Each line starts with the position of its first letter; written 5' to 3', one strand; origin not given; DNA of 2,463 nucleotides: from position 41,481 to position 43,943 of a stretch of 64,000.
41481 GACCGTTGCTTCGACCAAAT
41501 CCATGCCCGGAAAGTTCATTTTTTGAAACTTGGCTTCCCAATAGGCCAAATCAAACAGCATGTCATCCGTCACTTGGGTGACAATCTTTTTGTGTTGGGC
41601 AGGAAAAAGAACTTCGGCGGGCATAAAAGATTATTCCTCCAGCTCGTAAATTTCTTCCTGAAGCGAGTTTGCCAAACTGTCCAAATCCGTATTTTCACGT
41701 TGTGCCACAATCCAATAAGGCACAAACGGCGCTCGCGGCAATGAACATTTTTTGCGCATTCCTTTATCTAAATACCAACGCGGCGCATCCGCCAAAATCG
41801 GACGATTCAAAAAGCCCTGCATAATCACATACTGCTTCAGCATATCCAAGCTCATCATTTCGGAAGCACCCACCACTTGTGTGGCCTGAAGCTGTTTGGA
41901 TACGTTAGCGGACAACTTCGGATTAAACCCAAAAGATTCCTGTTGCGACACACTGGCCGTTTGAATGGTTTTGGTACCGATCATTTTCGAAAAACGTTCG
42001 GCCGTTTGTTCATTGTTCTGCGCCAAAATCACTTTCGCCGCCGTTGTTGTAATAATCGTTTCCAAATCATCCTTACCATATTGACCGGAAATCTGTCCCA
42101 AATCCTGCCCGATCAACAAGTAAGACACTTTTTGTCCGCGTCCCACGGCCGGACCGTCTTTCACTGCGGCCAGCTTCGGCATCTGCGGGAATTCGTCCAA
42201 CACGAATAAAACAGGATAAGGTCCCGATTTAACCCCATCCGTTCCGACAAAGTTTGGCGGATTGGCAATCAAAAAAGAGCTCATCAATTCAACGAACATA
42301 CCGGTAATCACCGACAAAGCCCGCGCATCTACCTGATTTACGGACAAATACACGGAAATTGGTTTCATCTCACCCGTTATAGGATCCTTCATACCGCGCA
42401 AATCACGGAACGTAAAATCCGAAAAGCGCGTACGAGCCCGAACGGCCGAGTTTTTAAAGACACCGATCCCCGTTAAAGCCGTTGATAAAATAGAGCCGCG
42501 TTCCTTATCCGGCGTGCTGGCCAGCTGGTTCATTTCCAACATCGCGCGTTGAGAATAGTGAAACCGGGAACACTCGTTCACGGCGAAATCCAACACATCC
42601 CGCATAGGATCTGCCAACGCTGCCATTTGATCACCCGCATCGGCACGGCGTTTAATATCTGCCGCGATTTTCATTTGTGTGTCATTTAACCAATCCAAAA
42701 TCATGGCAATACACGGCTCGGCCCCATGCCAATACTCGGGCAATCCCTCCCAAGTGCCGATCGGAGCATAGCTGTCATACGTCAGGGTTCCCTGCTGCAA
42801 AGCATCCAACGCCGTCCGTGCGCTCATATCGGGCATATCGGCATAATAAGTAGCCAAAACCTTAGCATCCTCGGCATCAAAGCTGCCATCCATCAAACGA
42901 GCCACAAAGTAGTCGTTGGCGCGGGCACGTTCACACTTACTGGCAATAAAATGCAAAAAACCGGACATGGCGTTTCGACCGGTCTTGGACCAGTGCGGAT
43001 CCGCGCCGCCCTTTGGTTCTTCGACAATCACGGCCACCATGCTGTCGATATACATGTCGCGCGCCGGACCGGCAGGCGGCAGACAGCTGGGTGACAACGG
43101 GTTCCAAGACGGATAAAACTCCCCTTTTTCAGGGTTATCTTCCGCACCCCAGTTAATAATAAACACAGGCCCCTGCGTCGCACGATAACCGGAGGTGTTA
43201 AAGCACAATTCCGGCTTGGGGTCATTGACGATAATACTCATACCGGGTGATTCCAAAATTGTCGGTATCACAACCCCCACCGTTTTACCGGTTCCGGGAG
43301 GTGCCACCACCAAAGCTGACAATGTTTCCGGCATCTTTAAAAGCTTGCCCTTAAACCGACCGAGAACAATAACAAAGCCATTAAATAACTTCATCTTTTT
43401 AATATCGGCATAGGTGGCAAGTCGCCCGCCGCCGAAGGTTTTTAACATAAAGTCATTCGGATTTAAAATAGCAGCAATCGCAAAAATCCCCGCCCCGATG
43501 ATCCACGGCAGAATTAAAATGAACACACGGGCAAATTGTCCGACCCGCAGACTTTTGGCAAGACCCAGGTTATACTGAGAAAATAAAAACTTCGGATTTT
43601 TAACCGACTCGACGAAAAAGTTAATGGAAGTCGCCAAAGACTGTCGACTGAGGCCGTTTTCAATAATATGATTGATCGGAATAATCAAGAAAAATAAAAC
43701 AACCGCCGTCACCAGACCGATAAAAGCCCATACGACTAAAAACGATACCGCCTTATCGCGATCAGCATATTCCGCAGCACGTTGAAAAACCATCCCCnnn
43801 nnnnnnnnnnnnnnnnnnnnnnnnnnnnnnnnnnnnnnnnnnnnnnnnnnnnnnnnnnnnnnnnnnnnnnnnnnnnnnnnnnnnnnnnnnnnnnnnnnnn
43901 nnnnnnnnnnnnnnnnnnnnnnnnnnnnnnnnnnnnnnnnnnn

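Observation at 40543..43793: Orphan type IV coupling protein followed by a candidate toxin / SUKH-like immunity pair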

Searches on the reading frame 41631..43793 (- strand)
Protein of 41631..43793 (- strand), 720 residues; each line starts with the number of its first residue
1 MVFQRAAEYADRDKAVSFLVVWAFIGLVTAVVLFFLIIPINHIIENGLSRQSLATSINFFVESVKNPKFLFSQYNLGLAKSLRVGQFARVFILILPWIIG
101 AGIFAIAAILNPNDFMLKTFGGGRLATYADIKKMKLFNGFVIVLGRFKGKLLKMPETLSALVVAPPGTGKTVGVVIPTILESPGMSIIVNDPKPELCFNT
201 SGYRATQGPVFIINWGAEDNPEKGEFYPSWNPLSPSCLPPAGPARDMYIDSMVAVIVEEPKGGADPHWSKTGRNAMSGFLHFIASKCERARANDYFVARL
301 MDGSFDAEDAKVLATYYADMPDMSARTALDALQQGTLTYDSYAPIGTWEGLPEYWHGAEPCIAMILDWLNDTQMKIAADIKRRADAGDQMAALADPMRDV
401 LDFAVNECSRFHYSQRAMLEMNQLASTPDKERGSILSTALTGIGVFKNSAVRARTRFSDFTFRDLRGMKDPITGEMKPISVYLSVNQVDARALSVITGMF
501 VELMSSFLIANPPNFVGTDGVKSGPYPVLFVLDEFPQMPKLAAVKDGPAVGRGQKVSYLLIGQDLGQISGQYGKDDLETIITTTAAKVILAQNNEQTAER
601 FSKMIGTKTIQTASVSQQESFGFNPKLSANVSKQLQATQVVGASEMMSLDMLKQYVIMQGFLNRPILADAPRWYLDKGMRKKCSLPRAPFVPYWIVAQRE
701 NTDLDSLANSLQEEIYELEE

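Call 3: search_protein_families(library=pfam, proteins=[window:41631-43793:-], max_evalue=0.1)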
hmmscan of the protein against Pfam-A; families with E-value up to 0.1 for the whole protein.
window:41631-43793:- (720 aa): 3 families
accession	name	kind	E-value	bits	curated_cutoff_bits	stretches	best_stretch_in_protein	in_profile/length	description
PF02534.20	T4SS-DNA_transf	-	2.5e-56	191.9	20.1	2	410-682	201-454/468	Type IV secretory system Conjugative DNA transfer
PF12696.13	TraG-D_C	-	7.2e-23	81.3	22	1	527-650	1-125/126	TraM recognition site of TraD and TraG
PF10412.15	TrwB_AAD_bind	-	4.9e-19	68.9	20.5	1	478-659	205-376/387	Type IV secretion-system coupling protein DNA-binding domain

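Call 4: search_protein_families(library=ncbifam, proteins=[window:41631-43793:-], max_evalue=0.1)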
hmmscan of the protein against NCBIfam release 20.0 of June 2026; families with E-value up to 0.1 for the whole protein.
window:41631-43793:- (720 aa): 11 families
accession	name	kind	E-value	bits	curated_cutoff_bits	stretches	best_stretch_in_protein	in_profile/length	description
NF045973.1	conju_CD1115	equivalog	2.5e-40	138.7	250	2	417-660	195-424/442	VirD4-like conjugal transfer protein, CD1115 family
NF010472.0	PRK13897.1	equivalog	8e-35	120.5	728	2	425-692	321-567/657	type IV secretion system component VirD4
NF010450.0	PRK13876.1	subfamily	6.5e-33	113.8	674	2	428-686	316-556/667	IncP-type conjugal transfer protein TraG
NF010453.0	PRK13880.1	subfamily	2.7e-28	98.5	586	2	393-617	308-529/630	conjugal transfer coupling protein TraG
NF010424.0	PRK13850.1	equivalog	1.1e-27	96.6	681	2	423-680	301-537/670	type IV secretion system ATPase VirD4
NF010394.0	PRK13822.1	subfamily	4.2e-14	52.2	443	1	527-683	478-631/643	conjugal transfer coupling protein TraG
TIGR02759.1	TraD_Ftype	equivalog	9.1e-12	44.5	521.35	1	528-660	409-540/566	type IV conjugative transfer system coupling protein TraD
TIGR02767.1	TraG-Ti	equivalog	5.1e-10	38.8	686.2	1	528-678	467-613/623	Ti-type conjugative transfer system protein TraG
NF041326.1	Bacteroid_MobC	subfamily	1.2e-06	27.2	900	1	530-649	460-570/655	conjugal transfer protein MobC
NF010254.0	PRK13700.1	subfamily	0.00063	18.3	1221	1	528-660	420-551/735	F-type conjugal transfer protein TraD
TIGR03743.1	SXT_TraD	subfamily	0.0025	16.3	366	1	550-660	509-625/636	conjugative transfer system coupling protein TraD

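Call 10: search_solved_structures(query=window:41631-43793:-, max_evalue=0.001, show_alignments=1)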
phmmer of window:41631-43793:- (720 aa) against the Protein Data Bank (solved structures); distinct sequences matched with E-value up to 0.001: 0.

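Call 36: search_protein_families(library=padloc, proteins=[window:41631-43793:-], max_evalue=0.1)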
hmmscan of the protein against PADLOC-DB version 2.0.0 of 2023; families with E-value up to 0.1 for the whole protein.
window:41631-43793:- (720 aa): 2 families
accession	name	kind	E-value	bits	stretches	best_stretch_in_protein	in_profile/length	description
PDLC04140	mad8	-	0.00017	19.2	1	524-664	189-292/314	mads_8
PDLC02859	DpdF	-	0.052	10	1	153-214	111-171/545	DpdF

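Call 56: find_homologous_proteins(query=window:41631-43793:-, max_evalue=1e-30)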
Query window:41631-43793:- (720 aa): 1864 proteins with E <= 1e-30 among 8000 candidates; the best 120 are listed.
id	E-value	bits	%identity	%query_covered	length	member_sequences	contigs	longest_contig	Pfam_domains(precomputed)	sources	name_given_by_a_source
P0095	0.0e+0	1638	100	100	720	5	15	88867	PF10412.16,PF02534.21,PF12696.14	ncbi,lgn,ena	-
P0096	0.0e+0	1589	96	100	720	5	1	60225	PF10412.16,PF02534.21,PF12696.14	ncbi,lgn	-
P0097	0.0e+0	1479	89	100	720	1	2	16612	PF10412.16,PF02534.21,PF12696.14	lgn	-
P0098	0.0e+0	1402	85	100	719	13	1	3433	PF10412.16,PF02534.21,PF12696.14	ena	-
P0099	0.0e+0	1397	84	100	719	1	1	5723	PF10412.16,PF02534.21,PF12696.14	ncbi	-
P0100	0.0e+0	1393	84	100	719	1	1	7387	PF10412.16,PF02534.21,PF12696.14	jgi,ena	-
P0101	0.0e+0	1389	84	99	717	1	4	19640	PF10412.16,PF02534.21,PF12696.14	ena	-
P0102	0.0e+0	1386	84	99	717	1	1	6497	PF10412.16,PF02534.21,PF12696.14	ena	-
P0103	0.0e+0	1386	83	99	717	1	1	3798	PF10412.16,PF02534.21,PF12696.14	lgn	-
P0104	0.0e+0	1375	82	100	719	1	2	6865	PF10412.16,PF02534.21,PF12696.14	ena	-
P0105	0.0e+0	1374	83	100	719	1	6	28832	PF10412.16,PF02534.21,PF12696.14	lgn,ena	-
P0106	0.0e+0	1374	82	100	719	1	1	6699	PF10412.16,PF02534.21,PF12696.14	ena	-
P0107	0.0e+0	1368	83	98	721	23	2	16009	PF10412.16,PF02534.21,PF12696.14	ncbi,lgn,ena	-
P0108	0.0e+0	1368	82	100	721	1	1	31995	PF10412.16,PF02534.21,PF12696.14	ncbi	-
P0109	0.0e+0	1366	82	100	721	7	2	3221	PF10412.16,PF02534.21,PF12696.14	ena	-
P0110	0.0e+0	1353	82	100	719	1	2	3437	PF10412.16,PF02534.21,PF12696.14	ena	-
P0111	0.0e+0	1350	80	100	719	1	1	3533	PF10412.16,PF02534.21,PF12696.14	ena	-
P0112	0.0e+0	1348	80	100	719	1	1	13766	PF10412.16,PF02534.21,PF12696.14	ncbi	ncbi:MAG: type IV secretory system conjugative DNA transfer family protein [Alphaproteobacteria bact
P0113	0.0e+0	1336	80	100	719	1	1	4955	PF10412.16,PF02534.21,PF12696.14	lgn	-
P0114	0.0e+0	1334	81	99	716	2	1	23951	PF10412.16,PF02534.21,PF12696.14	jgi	-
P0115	0.0e+0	1334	80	100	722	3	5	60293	PF10412.16,PF02534.21,PF12696.14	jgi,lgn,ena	-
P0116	0.0e+0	1331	80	99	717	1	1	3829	PF10412.16,PF02534.21,PF12696.14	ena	-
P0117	0.0e+0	1328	81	100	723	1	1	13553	PF10412.16,PF02534.21,PF12696.14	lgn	-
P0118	0.0e+0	1327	79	100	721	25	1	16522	PF10412.16,PF02534.21,PF12696.14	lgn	-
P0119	0.0e+0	1317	79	100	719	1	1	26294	PF10412.16,PF02534.21,PF12696.14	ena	-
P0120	0.0e+0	1317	79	99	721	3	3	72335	PF10412.16,PF02534.21,PF12696.14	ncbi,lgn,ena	-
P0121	0.0e+0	1316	79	100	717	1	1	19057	PF10412.16,PF02534.21,PF12696.14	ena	-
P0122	0.0e+0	1316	80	100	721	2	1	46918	PF10412.16,PF02534.21,PF12696.14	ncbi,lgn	-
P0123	0.0e+0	1314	79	100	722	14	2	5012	PF10412.16,PF02534.21,PF12696.14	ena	-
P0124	0.0e+0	1311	79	100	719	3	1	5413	PF10412.16,PF02534.21,PF12696.14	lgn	-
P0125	0.0e+0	1275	76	100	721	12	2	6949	PF10412.16,PF02534.21,PF12696.14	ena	-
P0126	0.0e+0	1227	74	100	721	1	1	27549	PF10412.16,PF02534.21,PF12696.14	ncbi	-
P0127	0.0e+0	1191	72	100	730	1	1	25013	PF10412.16,PF02534.21,PF12696.14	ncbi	-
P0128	0.0e+0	1191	73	100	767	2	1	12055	PF10412.16,PF02534.21,PF12696.14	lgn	-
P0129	0.0e+0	1185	72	100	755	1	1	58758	PF10412.16,PF02534.21,PF12696.14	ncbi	-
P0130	0.0e+0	1184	72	100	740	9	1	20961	PF10412.16,PF02534.21,PF12696.14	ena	-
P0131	0.0e+0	1184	72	100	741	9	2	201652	PF10412.16,PF02534.21,PF12696.14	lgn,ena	-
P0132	0.0e+0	1173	70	99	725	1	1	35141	PF10412.16,PF02534.21,PF12696.14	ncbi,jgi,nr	ncbi:MAG: type IV secretory system conjugative DNA transfer family protein [Lactobacillales bacteriu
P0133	0.0e+0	1171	72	99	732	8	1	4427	PF10412.16,PF02534.21,PF12696.14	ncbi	-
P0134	0.0e+0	1169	71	100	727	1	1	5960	PF10412.16,PF02534.21,PF12696.14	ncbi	ncbi:MAG: type IV secretory system conjugative DNA transfer family protein [Alphaproteobacteria bact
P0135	0.0e+0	1168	71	100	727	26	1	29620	PF10412.16,PF02534.21,PF12696.14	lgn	-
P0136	0.0e+0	1168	71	100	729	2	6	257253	PF10412.16,PF02534.21,PF12696.14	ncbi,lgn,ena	-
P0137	0.0e+0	1161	71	100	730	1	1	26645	PF10412.16,PF02534.21,PF12696.14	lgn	-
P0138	0.0e+0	1160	72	99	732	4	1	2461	PF10412.16,PF02534.21,PF12696.14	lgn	-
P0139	0.0e+0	1159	70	100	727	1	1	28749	PF10412.16,PF02534.21,PF12696.14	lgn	-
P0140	0.0e+0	1155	71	100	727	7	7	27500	PF10412.16,PF02534.21,PF12696.14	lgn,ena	-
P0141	0.0e+0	1154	71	99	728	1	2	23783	PF10412.16,PF02534.21,PF12696.14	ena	-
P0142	0.0e+0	1150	70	100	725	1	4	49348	PF10412.16,PF02534.21,PF12696.14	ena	-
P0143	0.0e+0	1150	70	100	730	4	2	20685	PF10412.16,PF02534.21,PF12696.14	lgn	-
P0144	0.0e+0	1149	70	100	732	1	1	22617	PF10412.16,PF02534.21,PF12696.14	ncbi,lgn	-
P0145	0.0e+0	1148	70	100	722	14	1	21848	PF10412.16,PF02534.21,PF12696.14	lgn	-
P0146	0.0e+0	1148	70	100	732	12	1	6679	PF10412.16,PF02534.21,PF12696.14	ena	-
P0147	0.0e+0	1147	70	100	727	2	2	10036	PF10412.16,PF02534.21,PF12696.14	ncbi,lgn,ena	-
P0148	0.0e+0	1140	69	100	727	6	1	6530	PF10412.16,PF02534.21,PF12696.14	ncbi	-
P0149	0.0e+0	1137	79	86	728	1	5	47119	PF10412.16,PF02534.21,PF12696.14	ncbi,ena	-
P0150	0.0e+0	1137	79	86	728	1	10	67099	PF10412.16,PF02534.21,PF12696.14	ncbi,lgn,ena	-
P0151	0.0e+0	1137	69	100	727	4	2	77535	PF10412.16,PF02534.21,PF12696.14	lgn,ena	-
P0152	0.0e+0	1136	79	86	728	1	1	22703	PF10412.16,PF02534.21,PF12696.14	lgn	-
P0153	0.0e+0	1132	69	100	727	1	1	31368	PF10412.16,PF02534.21,PF12696.14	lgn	-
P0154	0.0e+0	1132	69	100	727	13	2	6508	PF10412.16,PF02534.21,PF12696.14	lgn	-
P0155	0.0e+0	1129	69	100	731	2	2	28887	PF10412.16,PF02534.21,PF12696.14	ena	-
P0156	0.0e+0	1128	69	100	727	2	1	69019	PF10412.16,PF02534.21,PF12696.14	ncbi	-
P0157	0.0e+0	1128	69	100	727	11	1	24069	PF10412.16,PF02534.21,PF12696.14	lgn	-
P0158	0.0e+0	1127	69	100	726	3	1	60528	PF10412.16,PF02534.21,PF12696.14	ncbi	-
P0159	0.0e+0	1125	68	100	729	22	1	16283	PF10412.16,PF02534.21,PF12696.14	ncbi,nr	ncbi:MAG: type IV secretory system conjugative DNA transfer family protein [Alphaproteobacteria bact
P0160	0.0e+0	1125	68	100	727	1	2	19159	PF10412.16,PF02534.21,PF12696.14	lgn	-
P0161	0.0e+0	1124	68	100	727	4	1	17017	PF10412.16,PF02534.21,PF12696.14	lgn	-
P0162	0.0e+0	1123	68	100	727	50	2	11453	PF10412.16,PF02534.21,PF12696.14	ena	-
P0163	0.0e+0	1123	70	100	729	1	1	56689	PF10412.16,PF02534.21,PF12696.14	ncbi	-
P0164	0.0e+0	1123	68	100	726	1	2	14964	PF10412.16,PF02534.21,PF12696.14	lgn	-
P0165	0.0e+0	1121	70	100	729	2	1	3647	PF10412.16,PF02534.21,PF12696.14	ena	-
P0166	0.0e+0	1120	69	100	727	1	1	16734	PF10412.16,PF02534.21,PF12696.14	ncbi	-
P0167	0.0e+0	1117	70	100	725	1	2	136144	PF10412.16,PF02534.21,PF12696.14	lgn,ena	-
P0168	0.0e+0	1117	69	100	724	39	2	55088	PF10412.16,PF02534.21,PF12696.14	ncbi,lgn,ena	-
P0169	0.0e+0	1117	69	100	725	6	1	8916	PF10412.16,PF02534.21,PF12696.14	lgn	-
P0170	0.0e+0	1117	70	100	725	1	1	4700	PF10412.16,PF02534.21,PF12696.14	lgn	-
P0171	0.0e+0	1116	70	100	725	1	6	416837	PF10412.16,PF02534.21,PF12696.14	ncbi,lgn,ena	-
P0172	0.0e+0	1116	69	100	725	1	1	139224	PF10412.16,PF02534.21,PF12696.14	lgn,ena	-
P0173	0.0e+0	1116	68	100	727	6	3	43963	PF10412.16,PF02534.21,PF12696.14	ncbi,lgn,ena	-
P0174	0.0e+0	1116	70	100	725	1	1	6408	PF10412.16,PF02534.21,PF12696.14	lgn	-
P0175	0.0e+0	1116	69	100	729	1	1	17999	PF10412.16,PF02534.21,PF12696.14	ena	-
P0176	0.0e+0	1115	69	100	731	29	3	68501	PF10412.16,PF02534.21,PF12696.14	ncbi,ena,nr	ncbi:MAG: type IV secretory system conjugative DNA transfer family protein [Alphaproteobacteria bact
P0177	0.0e+0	1108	69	100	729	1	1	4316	PF10412.16,PF02534.21,PF12696.14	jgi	-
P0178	0.0e+0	1104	68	100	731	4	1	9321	PF10412.16,PF02534.21,PF12696.14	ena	-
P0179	0.0e+0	1102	68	100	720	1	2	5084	PF10412.16,PF02534.21,PF12696.14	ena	-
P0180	0.0e+0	1100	68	100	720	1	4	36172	PF10412.16,PF02534.21,PF12696.14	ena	-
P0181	0.0e+0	1100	68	100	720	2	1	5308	PF10412.16,PF02534.21,PF12696.14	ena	-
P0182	0.0e+0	1079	68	98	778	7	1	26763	PF10412.16,PF02534.21,PF12696.14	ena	-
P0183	0.0e+0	1075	67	100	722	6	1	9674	PF10412.16,PF02534.21,PF12696.14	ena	-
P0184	0.0e+0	1067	67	99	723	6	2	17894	PF10412.16,PF02534.21,PF12696.14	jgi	-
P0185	0.0e+0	1066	69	96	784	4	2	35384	PF10412.16,PF02534.21,PF12696.14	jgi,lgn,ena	-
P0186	0.0e+0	1065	67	98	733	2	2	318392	PF10412.16,PF02534.21,PF12696.14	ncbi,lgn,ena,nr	ncbi:MAG: type IV secretory system conjugative DNA transfer family protein [Alphaproteobacteria bact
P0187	0.0e+0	1061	68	96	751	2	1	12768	PF10412.16,PF02534.21,PF12696.14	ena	-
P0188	0.0e+0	1061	66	98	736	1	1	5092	PF10412.16,PF02534.21,PF12696.14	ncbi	-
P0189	0.0e+0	1060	68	96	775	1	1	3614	PF10412.16,PF02534.21,PF12696.14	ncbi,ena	-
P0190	0.0e+0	1059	67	98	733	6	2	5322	PF10412.16,PF02534.21,PF12696.14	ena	-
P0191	0.0e+0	1058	67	97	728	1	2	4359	PF10412.16,PF02534.21,PF12696.14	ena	-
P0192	0.0e+0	1058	67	96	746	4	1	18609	PF10412.16,PF02534.21,PF12696.14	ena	-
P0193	0.0e+0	1056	68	96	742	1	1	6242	PF10412.16,PF02534.21,PF12696.14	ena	-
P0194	0.0e+0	1056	66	98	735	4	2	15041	PF10412.16,PF02534.21,PF12696.14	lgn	-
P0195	0.0e+0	1055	67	97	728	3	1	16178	PF10412.16,PF02534.21,PF12696.14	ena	-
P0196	0.0e+0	1055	65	98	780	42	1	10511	PF10412.16,PF02534.21,PF12696.14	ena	-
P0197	0.0e+0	1054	66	98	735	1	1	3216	PF10412.16,PF02534.21,PF12696.14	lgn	-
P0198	0.0e+0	1053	66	98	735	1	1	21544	PF10412.16,PF02534.21,PF12696.14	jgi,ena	-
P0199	0.0e+0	1052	65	98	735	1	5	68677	PF10412.16,PF02534.21,PF12696.14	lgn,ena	-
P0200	0.0e+0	1051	66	98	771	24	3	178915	PF10412.16,PF00270.36,PF02534.21,PF12696.14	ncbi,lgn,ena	-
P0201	0.0e+0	1051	67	96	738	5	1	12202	PF10412.16,PF02534.21,PF12696.14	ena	-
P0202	0.0e+0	1050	67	96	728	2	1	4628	PF10412.16,PF02534.21,PF12696.14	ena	-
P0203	0.0e+0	1050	64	97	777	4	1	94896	PF10412.16,PF02534.21,PF12696.14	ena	-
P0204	0.0e+0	1048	67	97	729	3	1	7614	PF10412.16,PF02534.21,PF12696.14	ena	-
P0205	0.0e+0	1046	68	96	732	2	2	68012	PF10412.16,PF02534.21,PF12696.14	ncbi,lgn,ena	-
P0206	0.0e+0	1046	66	99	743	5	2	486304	PF10412.16,PF02534.21,PF12696.14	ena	-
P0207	0.0e+0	1045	65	99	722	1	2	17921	PF10412.16,PF02534.21,PF12696.14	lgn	-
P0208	0.0e+0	1040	67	96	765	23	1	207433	PF10412.16,PF02534.21,PF12696.14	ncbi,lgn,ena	-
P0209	0.0e+0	1039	63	99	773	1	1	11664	PF10412.16,PF02534.21,PF12696.14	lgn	-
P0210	0.0e+0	1039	63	99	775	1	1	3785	PF10412.16,PF02534.21,PF12696.14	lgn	-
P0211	0.0e+0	1039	63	99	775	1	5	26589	PF10412.16,PF02534.21,PF12696.14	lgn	-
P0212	0.0e+0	1039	63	99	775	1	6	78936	PF10412.16,PF02534.21,PF12696.14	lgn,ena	-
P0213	0.0e+0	1038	63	99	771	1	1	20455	PF10412.16,PF02534.21,PF12696.14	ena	-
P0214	0.0e+0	1037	66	98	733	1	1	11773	PF10412.16,PF02534.21,PF12696.14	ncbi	ncbi:MAG: type IV secretory system conjugative DNA transfer family protein [Alphaproteobacteria bact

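Call 57: find_encoding_contigs(protein=P0212, flank=10000, max_places=1)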
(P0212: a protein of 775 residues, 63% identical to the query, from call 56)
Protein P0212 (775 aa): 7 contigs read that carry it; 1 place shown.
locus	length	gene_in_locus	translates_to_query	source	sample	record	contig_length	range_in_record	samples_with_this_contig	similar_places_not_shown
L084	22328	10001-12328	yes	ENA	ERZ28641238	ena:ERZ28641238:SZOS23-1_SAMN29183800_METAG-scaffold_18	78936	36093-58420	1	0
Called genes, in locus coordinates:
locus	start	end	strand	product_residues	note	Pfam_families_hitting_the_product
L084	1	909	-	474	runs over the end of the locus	-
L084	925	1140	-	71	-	-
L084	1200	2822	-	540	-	-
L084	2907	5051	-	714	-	PF04610:TrbL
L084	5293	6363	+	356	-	-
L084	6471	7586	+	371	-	-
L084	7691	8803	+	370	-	-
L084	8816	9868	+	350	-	-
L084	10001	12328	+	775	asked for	PF02534:T4SS-DNA_transf, PF10412:TrwB_AAD_bind, PF12696:TraG-D_C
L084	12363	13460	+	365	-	-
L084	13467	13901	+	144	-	-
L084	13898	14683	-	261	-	PF06691:DUF1189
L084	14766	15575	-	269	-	PF06691:DUF1189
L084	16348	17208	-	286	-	-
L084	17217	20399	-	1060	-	PF20464:MmeI_N (weak), PF20465:MmeI_hel (weak), PF02384:N6_Mtase, PF20473:MmeI_Mtase, PF07669:Eco57I, PF12950:TaqI_C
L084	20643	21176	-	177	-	PF02870:Methyltransf_1N, PF01035:DNA_binding_1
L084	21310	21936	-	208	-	PF00881:Nitroreductase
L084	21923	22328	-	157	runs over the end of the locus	PF13463:HTH_27 (faint), PF22381:Staph_reg_Sar_Rot (weak), PF01047:MarR (weak), PF12802:MarR_2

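Call 58: find_encoding_contigs(protein=P0203, flank=10000, max_places=1)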
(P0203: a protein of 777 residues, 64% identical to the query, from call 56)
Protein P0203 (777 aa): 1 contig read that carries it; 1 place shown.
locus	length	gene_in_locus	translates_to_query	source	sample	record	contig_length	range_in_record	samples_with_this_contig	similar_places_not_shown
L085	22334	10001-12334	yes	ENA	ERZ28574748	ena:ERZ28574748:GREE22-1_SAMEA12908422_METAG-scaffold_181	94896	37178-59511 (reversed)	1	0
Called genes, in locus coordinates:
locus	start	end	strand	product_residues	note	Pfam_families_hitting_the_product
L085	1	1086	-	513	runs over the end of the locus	-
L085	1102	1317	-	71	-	-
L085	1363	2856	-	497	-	-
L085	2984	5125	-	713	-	PF04610:TrbL (weak)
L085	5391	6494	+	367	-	-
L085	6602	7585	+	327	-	-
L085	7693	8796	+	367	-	-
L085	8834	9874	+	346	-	-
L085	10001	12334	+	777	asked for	PF02534:T4SS-DNA_transf, PF10412:TrwB_AAD_bind, PF12696:TraG-D_C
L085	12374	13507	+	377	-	-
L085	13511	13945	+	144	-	-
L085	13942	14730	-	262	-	PF06691:DUF1189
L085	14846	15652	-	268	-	PF06691:DUF1189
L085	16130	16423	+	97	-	PF12840:HTH_20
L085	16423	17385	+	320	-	PF03773:ArsP_1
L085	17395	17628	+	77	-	PF13192:Thioredoxin_3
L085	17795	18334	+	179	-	-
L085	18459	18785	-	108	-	PF01638:HxlR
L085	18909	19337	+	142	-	PF05899:Cupin_3 (faint), PF00190:Cupin_1 (weak), PF07883:Cupin_2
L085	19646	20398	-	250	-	PF01909:NTP_transf_2 (weak)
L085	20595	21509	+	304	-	PF00144:Beta-lactamase (weak), PF13354:Beta-lactamase2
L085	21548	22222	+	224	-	PF04237:YjbR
